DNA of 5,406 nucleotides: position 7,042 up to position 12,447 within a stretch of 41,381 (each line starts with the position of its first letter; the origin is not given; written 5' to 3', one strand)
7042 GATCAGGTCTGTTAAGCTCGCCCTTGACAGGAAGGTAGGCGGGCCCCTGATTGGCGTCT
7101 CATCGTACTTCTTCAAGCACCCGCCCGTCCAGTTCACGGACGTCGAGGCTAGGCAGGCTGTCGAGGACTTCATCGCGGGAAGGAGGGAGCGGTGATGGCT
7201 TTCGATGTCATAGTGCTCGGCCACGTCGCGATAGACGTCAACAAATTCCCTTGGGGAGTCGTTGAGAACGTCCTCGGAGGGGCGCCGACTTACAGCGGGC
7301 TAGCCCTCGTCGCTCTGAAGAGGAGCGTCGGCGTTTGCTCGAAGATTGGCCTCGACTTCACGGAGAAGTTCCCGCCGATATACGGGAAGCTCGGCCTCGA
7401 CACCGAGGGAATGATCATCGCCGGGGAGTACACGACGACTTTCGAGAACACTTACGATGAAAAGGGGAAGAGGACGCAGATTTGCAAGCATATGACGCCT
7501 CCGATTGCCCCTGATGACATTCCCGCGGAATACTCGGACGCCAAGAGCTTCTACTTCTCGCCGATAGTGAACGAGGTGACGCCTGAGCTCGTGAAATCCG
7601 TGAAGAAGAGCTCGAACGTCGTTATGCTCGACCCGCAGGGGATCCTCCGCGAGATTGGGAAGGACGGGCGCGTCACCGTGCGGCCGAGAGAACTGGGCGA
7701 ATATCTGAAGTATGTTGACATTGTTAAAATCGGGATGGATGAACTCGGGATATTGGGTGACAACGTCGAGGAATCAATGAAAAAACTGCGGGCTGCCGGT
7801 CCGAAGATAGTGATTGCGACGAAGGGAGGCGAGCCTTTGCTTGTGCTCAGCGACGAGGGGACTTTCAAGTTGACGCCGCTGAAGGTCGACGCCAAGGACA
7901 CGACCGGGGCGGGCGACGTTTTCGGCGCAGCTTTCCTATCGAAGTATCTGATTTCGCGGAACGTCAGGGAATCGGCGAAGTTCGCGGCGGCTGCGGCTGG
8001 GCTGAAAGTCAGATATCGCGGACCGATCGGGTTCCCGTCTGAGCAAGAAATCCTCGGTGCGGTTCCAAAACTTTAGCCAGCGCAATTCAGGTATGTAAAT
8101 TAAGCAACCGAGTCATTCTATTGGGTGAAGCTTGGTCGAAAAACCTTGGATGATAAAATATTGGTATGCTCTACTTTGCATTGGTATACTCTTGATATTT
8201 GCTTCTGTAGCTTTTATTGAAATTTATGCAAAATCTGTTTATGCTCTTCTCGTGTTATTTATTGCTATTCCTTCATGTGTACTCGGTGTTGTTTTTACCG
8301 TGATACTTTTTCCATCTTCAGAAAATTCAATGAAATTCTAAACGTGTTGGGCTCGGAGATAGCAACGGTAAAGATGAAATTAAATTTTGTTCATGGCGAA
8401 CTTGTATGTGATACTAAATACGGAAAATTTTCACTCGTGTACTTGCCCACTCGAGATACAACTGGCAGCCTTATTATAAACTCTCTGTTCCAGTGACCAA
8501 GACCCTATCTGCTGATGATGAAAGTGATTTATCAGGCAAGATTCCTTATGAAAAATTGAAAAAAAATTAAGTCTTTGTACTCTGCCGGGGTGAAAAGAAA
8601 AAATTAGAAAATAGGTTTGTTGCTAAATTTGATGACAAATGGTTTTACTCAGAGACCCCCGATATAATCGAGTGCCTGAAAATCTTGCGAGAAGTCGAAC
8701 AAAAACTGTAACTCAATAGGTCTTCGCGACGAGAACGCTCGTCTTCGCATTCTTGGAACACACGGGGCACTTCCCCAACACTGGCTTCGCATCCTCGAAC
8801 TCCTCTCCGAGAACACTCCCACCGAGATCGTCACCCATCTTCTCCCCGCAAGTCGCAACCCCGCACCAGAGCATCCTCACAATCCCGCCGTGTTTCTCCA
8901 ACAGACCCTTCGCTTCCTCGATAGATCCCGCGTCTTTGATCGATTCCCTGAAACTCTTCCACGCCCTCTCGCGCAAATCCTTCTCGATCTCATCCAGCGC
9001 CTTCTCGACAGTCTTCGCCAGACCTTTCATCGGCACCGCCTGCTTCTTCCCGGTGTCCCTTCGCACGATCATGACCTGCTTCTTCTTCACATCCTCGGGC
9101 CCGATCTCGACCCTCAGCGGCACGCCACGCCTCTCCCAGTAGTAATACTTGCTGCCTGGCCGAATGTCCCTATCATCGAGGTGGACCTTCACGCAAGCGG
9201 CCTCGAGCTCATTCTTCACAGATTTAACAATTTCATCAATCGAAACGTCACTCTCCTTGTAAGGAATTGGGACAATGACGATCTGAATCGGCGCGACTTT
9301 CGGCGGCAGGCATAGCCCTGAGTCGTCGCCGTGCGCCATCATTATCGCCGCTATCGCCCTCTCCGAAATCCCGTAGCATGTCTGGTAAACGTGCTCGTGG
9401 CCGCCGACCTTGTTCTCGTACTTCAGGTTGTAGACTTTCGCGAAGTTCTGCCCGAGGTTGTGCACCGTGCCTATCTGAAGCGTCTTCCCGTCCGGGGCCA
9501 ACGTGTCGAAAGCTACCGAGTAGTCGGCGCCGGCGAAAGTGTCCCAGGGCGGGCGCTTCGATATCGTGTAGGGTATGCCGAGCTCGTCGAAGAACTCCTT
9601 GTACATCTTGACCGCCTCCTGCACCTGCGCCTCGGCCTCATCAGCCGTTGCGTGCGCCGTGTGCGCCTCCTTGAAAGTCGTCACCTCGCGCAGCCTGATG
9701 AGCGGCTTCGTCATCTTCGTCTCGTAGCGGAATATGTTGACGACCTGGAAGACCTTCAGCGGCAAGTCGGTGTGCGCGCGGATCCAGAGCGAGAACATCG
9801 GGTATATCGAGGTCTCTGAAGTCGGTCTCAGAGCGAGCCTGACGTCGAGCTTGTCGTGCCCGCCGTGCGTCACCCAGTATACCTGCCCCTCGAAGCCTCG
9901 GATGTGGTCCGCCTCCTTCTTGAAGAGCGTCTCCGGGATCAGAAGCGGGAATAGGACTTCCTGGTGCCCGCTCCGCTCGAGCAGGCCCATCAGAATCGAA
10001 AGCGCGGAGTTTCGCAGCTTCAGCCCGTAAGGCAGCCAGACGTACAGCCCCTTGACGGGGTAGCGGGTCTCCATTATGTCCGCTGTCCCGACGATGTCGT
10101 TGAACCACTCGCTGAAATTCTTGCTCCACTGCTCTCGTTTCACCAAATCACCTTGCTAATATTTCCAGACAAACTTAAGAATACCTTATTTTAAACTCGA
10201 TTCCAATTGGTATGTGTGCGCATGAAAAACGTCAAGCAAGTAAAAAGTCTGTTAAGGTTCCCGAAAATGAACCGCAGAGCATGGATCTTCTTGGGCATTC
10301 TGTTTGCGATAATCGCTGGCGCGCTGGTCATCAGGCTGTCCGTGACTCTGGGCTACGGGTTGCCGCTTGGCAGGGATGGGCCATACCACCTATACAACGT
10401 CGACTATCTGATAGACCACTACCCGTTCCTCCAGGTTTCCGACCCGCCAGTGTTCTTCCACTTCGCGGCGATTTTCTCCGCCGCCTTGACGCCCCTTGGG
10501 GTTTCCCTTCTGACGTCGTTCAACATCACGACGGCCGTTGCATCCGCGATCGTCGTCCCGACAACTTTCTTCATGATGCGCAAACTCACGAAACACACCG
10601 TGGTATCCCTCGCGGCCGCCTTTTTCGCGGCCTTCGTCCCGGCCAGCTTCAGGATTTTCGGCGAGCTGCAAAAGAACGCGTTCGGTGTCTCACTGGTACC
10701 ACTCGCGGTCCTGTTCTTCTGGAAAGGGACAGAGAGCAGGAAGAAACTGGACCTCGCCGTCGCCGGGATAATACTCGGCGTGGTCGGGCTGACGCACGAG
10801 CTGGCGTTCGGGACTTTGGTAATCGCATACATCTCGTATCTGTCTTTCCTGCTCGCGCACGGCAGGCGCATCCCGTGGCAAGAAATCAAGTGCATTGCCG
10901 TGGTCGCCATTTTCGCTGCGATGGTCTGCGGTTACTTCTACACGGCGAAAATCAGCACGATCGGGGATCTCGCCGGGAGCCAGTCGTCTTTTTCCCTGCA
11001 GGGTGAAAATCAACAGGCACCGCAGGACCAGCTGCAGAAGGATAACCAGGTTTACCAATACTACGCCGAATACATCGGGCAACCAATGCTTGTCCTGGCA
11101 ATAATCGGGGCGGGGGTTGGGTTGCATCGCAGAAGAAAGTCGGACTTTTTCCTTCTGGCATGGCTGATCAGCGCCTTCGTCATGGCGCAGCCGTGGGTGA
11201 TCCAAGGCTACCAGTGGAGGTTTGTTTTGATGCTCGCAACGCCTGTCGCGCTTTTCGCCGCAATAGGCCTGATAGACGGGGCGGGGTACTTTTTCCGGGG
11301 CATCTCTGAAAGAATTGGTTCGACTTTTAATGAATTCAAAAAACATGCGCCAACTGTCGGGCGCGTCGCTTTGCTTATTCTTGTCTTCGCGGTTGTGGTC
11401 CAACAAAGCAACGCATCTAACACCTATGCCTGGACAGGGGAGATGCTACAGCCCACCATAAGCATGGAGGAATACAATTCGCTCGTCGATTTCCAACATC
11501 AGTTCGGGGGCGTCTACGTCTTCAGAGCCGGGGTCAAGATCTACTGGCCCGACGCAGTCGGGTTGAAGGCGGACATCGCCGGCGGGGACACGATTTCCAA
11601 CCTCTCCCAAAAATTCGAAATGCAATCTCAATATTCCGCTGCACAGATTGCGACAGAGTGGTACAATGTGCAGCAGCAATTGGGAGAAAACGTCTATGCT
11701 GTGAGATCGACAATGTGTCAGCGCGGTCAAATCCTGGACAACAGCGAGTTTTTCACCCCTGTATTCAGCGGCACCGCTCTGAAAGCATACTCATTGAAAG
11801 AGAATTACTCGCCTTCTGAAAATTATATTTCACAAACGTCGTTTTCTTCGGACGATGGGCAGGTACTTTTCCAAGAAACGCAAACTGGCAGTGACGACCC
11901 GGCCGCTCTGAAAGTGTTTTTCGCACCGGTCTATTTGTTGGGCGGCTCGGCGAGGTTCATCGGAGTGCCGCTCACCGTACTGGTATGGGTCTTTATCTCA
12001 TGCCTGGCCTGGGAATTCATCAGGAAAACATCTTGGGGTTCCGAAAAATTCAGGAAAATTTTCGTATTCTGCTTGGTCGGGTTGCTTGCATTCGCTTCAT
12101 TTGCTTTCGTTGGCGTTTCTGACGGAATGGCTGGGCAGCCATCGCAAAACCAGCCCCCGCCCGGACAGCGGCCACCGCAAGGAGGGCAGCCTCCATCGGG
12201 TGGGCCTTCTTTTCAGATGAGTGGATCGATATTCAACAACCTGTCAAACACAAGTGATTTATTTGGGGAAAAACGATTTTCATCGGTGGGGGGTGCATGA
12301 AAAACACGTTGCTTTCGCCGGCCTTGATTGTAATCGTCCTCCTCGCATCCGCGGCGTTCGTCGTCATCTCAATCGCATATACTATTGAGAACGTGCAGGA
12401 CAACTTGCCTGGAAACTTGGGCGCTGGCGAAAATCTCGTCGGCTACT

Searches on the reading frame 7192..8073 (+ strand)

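Call 22: search_protein_families(library=pfam, proteins=[window:7192-8073:+], max_evalue=0.00001)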
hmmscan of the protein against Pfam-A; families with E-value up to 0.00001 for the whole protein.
window:7192-8073:+ (294 aa): 1 family
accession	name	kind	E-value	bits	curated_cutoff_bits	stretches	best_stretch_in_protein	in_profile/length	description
PF00294.29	PfkB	-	7.8e-24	85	25.8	1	6-280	4-297/302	pfkB family carbohydrate kinase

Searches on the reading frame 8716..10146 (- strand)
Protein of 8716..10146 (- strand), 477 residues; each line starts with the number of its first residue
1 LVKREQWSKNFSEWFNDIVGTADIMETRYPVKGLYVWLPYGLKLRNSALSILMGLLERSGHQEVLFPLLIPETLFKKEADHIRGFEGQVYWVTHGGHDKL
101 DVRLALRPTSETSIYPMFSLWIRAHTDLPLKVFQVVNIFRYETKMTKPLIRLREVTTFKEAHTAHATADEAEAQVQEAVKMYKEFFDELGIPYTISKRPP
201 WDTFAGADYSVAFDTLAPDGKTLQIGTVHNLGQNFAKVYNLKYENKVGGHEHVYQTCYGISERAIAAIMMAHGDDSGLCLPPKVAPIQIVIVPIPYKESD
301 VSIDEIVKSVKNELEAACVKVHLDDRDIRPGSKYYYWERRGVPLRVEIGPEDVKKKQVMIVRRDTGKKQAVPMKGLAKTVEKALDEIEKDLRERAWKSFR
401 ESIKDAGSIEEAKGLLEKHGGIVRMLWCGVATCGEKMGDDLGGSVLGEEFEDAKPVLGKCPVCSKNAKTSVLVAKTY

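Call 22: search_protein_families(library=pfam, proteins=[window:8716-10146:-], max_evalue=0.00001)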
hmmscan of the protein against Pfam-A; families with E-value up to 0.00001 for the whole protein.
window:8716-10146:- (477 aa): 3 families
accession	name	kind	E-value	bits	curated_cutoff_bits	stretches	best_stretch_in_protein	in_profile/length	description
PF00587.30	tRNA-synt_2b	-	1.9e-32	113.2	29.3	1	90-269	1-176/179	tRNA synthetase class II core domain (G, H, P, S and T)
PF03129.25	HGTP_anticodon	-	2.1e-20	73.1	21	1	288-382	1-93/94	Anticodon binding domain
PF09180.16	ProRS-C_1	-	7.4e-14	52.1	31.5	1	409-477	1-71/71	Prolyl-tRNA synthetase, C-terminal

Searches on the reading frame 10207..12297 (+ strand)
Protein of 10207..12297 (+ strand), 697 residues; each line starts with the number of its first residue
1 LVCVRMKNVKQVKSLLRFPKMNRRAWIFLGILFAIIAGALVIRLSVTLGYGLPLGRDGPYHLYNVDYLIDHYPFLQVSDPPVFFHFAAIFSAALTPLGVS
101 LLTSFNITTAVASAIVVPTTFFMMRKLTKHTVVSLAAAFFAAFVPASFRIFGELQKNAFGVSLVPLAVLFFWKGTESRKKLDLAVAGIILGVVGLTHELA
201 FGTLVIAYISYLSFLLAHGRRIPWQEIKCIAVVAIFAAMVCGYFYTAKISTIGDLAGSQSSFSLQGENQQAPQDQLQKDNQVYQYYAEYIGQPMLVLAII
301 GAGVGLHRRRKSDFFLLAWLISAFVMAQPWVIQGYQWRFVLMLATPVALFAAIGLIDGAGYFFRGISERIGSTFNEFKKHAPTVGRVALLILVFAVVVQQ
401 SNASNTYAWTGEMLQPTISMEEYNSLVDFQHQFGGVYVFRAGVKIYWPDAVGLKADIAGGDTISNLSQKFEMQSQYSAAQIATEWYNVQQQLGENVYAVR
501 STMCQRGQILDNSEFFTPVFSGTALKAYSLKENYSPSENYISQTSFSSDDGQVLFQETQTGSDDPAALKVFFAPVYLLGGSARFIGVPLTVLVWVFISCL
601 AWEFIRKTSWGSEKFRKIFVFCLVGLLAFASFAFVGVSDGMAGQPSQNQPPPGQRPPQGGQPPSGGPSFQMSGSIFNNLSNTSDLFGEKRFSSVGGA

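Call 22: search_protein_families(library=pfam, proteins=[window:10207-12297:+], max_evalue=0.00001)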
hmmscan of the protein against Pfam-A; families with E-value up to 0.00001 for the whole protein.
window:10207-12297:+ (697 aa): 1 family
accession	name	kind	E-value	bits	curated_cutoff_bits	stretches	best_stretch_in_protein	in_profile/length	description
PF13231.12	PMT_2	-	1.3e-08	35.6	26.1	1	79-240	2-154/160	Dolichyl-phosphate-mannose-protein mannosyltransferase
